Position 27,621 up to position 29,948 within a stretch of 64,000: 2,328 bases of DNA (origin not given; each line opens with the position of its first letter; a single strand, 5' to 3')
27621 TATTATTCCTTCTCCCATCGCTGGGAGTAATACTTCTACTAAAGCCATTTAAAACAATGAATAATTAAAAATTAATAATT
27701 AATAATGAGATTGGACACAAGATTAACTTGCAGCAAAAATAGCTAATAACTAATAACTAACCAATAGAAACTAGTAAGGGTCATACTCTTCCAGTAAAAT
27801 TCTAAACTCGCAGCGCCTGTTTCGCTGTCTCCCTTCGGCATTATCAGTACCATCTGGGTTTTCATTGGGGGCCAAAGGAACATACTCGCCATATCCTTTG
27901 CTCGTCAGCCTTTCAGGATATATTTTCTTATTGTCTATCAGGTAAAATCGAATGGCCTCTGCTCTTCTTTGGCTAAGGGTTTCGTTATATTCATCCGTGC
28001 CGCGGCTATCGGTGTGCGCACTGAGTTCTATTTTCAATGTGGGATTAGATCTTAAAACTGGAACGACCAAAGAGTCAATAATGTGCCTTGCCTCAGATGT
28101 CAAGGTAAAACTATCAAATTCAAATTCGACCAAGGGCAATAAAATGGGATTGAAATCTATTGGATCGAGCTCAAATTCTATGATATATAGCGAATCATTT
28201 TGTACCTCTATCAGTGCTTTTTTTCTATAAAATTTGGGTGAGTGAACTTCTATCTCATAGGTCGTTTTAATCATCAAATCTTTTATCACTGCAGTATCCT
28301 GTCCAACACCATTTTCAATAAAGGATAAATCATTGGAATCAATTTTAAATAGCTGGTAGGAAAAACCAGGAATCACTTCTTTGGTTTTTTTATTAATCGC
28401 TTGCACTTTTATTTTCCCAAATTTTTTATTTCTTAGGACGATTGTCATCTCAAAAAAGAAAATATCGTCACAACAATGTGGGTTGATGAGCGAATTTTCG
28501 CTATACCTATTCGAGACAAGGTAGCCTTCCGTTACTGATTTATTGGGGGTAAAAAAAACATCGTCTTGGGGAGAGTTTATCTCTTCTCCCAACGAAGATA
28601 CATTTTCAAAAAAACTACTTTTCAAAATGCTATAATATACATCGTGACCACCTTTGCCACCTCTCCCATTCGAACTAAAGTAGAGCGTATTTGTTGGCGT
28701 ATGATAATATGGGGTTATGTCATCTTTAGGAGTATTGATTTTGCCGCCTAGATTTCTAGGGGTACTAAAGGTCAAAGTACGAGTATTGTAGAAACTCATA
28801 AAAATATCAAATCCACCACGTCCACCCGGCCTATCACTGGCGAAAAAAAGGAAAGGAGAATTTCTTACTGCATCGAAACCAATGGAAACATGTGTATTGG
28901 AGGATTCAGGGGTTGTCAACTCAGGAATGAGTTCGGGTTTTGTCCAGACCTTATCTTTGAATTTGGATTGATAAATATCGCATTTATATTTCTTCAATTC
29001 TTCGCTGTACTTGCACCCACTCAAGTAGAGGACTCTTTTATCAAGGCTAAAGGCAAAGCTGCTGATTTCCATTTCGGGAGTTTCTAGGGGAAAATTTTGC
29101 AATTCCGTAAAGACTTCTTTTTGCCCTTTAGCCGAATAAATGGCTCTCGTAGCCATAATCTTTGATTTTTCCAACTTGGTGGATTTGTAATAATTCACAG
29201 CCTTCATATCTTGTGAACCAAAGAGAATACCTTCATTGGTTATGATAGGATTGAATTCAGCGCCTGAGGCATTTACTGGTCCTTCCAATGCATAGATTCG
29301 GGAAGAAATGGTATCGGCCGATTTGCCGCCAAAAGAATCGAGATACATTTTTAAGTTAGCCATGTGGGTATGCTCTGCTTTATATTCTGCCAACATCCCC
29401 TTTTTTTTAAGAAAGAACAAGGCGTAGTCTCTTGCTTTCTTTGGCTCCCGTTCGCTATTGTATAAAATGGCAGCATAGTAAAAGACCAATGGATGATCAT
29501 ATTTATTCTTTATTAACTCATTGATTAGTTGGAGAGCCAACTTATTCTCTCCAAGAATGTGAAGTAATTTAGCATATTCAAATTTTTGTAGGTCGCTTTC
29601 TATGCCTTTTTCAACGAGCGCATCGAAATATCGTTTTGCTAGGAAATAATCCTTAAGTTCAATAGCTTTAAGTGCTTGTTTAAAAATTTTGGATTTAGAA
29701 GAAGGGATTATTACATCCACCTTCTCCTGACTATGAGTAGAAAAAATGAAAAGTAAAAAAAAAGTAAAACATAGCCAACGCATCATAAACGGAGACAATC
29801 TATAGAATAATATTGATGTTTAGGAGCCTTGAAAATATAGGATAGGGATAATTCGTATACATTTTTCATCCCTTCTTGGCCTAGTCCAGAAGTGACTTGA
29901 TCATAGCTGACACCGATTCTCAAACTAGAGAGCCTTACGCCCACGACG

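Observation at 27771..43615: Self-contained T9SS adhesin island: PorP/SprF and PG1058-like OmpA pair, divergent type-B cargo, type-A giant, and a trailing ECF sigma/anti-sigma pair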

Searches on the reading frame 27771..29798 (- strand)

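Call 3: search_protein_families(library=pfam, proteins=[window:27771-29798:-], max_evalue=0.01)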
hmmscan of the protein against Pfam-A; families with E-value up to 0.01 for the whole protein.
window:27771-29798:- (675 aa): 2 families
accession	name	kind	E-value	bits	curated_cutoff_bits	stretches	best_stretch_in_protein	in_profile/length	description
PF00691.25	OmpA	-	2.9e-17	63.2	27.2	1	559-651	2-94/98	OmpA family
PF07676.18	PD40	-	0.0041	17.5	20.9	0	352-388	3-37/38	WD40-like Beta Propeller Repeat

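Call 4: search_protein_families(library=ncbifam, proteins=[window:27771-29798:-], max_evalue=0.01)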
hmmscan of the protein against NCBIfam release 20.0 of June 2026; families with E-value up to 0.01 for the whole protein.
window:27771-29798:- (675 aa): 33 families (the best 25 are shown)
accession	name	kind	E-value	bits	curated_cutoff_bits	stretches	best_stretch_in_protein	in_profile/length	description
NF053607.1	CHU_0125_OmpA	equivalog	6.5e-65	219.8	620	1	33-668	17-637/639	CHU_0125 family OmpA-like outer membrane integrity protein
NF052230.1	T9SS_PorE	exception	9.3e-59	199.3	600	1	244-641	225-599/648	PorE family type IX secretion system protein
NF053611.1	YiaD_Gzip_OmpA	equivalog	7.6e-23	81.3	175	1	557-667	104-206/206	YiaD family glycine zipper/OmpA-like lipoprotein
NF053612.1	anchor_PA1041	equivalog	4.6e-22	79.1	250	1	557-667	133-235/236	PA1041 family peptidoglycan-binding anchor lipoprotein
NF053613.1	OMP_toxin_LptF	equivalog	6e-17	62.2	400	1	557-667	143-245/256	lipotoxin F family OmpA-related lipoprotein LptF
NF033763.1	exchanger_TraB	exception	1.8e-16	59.2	700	1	552-668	389-498/522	outer membrane exchange protein TraB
NF045787.1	OmpABordt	equivalog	3.6e-16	59.4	200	1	559-667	89-189/194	outer membrane protein OmpA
TIGR02802.1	Pal_lipo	equivalog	7.1e-16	58.2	125.35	1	557-665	2-102/104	peptidoglycan-associated lipoprotein Pal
NF053585.1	OMP_LP_YfiB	equivalog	1.4e-14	54.3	128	1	557-663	58-156/163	outer membrane lipoprotein YfiB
NF008067.1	PRK10802.1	equivalog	1.1e-13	51.4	261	1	556-641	68-151/171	peptidoglycan-associated lipoprotein Pal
TIGR03789.1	pdsO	hypoth_equivalog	1.5e-13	51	152.2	1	557-648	141-230/243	sortase-associated OmpA-like protein PdsO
NF005831.1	PRK07734.1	equivalog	5.8e-10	39.4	301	1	578-668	161-249/250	flagellar motor protein MotB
NF008071.1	PRK10808.1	equivalog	2.3e-09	37.1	277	1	557-646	233-322/358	porin OmpA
NF006508.0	PRK08944.1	subfamily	4.6e-09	35.9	259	1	559-668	183-288/304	MotB family protein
NF053608.1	Lsa66_OmpA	equivalog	1e-08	34.1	700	1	574-665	493-577/581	fibronectin-binding adhesin Lsa66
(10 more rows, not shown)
